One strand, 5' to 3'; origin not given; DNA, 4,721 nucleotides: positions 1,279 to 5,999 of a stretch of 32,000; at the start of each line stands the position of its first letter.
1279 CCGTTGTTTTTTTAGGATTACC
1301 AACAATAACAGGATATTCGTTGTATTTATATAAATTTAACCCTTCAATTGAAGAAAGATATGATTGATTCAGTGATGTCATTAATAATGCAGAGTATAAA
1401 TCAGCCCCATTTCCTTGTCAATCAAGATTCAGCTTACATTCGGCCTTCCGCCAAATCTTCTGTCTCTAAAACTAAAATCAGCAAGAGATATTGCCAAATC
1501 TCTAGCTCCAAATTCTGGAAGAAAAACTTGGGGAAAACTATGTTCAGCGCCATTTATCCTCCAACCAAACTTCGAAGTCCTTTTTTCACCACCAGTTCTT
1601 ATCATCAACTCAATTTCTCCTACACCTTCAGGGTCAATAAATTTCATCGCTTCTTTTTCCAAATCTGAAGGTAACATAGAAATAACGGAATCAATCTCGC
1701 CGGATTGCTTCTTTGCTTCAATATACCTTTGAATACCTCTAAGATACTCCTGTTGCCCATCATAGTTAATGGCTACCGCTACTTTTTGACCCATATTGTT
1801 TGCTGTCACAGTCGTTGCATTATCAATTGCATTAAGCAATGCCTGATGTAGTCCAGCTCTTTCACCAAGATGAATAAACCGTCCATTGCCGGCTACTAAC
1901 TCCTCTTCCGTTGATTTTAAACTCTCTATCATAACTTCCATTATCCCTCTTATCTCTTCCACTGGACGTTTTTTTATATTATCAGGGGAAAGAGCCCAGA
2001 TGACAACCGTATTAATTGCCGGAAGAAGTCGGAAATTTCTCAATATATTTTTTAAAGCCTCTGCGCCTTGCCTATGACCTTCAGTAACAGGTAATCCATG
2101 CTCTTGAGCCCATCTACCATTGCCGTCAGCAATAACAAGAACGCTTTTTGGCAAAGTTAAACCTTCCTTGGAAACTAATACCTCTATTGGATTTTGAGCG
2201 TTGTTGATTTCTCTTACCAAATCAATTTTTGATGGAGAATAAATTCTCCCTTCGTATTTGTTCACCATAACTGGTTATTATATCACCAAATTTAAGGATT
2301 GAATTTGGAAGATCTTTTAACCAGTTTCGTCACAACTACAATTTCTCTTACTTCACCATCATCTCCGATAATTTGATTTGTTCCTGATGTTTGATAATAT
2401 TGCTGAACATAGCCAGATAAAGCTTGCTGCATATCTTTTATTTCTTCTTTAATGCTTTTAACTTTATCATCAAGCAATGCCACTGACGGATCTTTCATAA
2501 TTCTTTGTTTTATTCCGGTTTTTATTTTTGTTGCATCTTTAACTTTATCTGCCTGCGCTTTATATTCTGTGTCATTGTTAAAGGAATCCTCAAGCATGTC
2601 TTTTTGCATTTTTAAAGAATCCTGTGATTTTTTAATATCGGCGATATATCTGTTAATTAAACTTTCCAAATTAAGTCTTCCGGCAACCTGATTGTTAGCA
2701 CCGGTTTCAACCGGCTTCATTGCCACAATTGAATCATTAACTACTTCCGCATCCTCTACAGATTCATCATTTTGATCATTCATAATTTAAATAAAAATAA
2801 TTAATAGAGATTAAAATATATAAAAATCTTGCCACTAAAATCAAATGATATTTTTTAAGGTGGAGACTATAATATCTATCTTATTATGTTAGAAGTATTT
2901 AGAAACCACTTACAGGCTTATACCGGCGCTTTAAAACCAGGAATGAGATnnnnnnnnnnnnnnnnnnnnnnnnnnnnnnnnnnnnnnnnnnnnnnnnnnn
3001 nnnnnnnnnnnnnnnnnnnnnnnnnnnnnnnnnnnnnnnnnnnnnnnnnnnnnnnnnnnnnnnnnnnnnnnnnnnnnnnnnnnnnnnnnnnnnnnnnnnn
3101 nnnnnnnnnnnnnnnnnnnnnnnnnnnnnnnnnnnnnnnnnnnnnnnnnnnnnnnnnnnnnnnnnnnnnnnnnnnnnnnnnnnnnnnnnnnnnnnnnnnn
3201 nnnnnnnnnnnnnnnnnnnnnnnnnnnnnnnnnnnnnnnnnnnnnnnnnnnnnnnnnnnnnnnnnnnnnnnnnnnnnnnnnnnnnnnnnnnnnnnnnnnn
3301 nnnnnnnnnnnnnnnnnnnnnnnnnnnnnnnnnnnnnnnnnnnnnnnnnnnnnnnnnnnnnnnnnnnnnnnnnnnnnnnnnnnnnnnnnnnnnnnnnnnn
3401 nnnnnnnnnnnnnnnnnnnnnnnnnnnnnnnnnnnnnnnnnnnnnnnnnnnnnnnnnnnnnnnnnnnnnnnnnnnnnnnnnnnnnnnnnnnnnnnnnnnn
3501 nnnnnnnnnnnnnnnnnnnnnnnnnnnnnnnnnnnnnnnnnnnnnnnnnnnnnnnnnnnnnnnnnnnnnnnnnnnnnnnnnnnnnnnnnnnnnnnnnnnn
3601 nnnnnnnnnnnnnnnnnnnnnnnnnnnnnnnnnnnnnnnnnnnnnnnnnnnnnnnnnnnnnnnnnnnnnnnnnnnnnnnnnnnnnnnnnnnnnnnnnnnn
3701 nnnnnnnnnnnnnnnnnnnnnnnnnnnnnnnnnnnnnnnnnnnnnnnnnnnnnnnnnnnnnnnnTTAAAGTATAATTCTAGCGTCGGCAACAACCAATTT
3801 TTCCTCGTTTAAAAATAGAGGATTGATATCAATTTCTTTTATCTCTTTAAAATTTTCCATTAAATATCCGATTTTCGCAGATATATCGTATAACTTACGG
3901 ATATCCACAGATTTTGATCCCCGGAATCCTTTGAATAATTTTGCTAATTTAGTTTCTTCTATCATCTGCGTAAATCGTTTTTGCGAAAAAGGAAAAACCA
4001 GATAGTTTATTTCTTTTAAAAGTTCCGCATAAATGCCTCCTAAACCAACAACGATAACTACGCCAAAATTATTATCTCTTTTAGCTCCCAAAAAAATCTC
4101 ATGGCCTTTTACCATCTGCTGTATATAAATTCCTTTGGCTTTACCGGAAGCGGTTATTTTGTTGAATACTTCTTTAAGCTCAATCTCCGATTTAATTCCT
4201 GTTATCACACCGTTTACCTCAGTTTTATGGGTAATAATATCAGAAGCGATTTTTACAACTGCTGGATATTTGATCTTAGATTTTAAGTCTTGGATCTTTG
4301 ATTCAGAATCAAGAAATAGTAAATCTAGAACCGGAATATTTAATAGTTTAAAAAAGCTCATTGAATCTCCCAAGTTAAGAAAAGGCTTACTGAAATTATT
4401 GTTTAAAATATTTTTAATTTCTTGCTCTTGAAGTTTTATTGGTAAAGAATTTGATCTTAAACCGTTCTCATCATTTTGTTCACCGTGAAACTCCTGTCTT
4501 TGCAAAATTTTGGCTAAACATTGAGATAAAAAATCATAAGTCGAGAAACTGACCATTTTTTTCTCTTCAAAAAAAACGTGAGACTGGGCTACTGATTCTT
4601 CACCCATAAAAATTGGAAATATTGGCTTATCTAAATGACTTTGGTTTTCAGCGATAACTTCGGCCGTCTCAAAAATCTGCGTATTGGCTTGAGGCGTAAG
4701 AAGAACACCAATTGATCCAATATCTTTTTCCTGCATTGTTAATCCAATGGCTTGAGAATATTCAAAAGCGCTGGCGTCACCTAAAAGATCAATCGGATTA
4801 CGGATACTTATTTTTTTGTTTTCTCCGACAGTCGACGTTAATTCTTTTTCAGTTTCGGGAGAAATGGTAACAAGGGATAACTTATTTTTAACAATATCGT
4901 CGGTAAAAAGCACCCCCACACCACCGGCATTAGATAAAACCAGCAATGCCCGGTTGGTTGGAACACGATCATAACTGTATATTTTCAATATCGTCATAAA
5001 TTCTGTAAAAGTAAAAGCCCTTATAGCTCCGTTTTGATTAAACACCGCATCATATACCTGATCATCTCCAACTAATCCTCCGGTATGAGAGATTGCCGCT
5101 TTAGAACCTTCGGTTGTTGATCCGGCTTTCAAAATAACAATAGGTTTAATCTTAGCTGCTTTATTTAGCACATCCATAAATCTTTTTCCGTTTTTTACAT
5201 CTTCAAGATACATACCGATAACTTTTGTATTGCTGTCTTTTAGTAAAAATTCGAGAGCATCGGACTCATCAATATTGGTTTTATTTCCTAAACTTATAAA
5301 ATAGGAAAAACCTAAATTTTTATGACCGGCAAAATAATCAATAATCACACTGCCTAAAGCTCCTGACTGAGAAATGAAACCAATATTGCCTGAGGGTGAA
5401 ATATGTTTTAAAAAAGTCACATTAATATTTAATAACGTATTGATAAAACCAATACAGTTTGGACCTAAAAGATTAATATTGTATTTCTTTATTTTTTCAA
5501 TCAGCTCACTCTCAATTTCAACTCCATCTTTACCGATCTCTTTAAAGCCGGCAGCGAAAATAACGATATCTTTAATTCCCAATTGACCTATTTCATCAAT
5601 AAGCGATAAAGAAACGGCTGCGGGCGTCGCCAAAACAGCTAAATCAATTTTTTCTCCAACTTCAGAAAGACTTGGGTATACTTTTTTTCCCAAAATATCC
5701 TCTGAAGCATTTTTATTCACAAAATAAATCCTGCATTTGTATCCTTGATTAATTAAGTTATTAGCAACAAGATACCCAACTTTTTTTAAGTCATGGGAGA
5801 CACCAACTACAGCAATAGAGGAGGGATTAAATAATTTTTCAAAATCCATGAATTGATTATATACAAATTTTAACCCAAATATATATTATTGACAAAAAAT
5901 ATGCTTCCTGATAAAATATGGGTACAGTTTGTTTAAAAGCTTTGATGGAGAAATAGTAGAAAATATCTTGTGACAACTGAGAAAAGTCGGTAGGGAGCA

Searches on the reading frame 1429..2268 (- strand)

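Call 87: search_protein_families(library=pfam, proteins=[window:1429-2268:-], max_evalue=0.00001)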
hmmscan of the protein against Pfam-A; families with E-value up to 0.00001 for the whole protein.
window:1429-2268:- (279 aa): 1 family
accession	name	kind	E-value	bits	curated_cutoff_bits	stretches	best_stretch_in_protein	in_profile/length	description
PF01255.24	Prenyltransf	-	6.2e-44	150.6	27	1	46-273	1-219/219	Putative undecaprenyl diphosphate synthase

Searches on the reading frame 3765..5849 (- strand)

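Call 7: search_protein_families(library=pfam, proteins=[window:3765-5849:-], max_evalue=0.01)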
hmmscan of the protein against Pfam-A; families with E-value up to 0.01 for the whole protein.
window:3765-5849:- (694 aa): 5 families
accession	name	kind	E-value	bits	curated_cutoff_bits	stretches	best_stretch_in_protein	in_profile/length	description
PF13549.11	ATP-grasp_5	-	6.5e-52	176.5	27.6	1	494-694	13-221/221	ATP-grasp domain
PF13607.11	Succ_CoA_lig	-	2.8e-48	163.6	27.4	1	154-290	2-137/138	Succinyl-CoA ligase like flavodoxin domain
PF13380.12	CoA_binding_2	-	7e-23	81.7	22.8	1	11-137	2-115/116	CoA binding domain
PF02629.25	CoA_binding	-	1.6e-11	45.2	22.3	1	9-101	3-97/97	CoA binding domain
PF19045.5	Ligase_CoA_2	-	1.2e-06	29.1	23.7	1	304-436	3-138/162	Ligase-CoA domain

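Call 8: search_protein_families(library=ncbifam, proteins=[window:3765-5849:-], max_evalue=0.01)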
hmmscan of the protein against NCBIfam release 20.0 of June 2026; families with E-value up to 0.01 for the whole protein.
window:3765-5849:- (694 aa): 6 families
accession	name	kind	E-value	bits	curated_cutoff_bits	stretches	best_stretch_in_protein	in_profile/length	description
NF045493.1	HydDutCoALig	equivalog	8.8e-137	457.5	1300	1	5-694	5-698/698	4-hydroxybutyrate--CoA ligase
TIGR02717.1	AcCoA-syn-alpha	equivalog_domain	1.9e-133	445.4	567.15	1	4-447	2-442/447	acetate--CoA ligase alpha subunit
NF045494.1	AcCoALig_Archglob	equivalog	1.4e-127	426.9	1200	2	2-448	217-659/665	acetate--CoA ligase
NF045492.1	HydPropCoALig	equivalog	1.4e-110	370.7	1300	2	3-416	248-661/700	3-hydroxypropionate--CoA ligase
NF004230.0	PRK05678.1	equivalog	4e-11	42.7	336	1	46-262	42-254/291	succinate--CoA ligase subunit alpha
TIGR01019.1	sucCoAalpha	subfamily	7e-10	38.8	353.2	1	45-262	39-252/286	succinate--CoA ligase subunit alpha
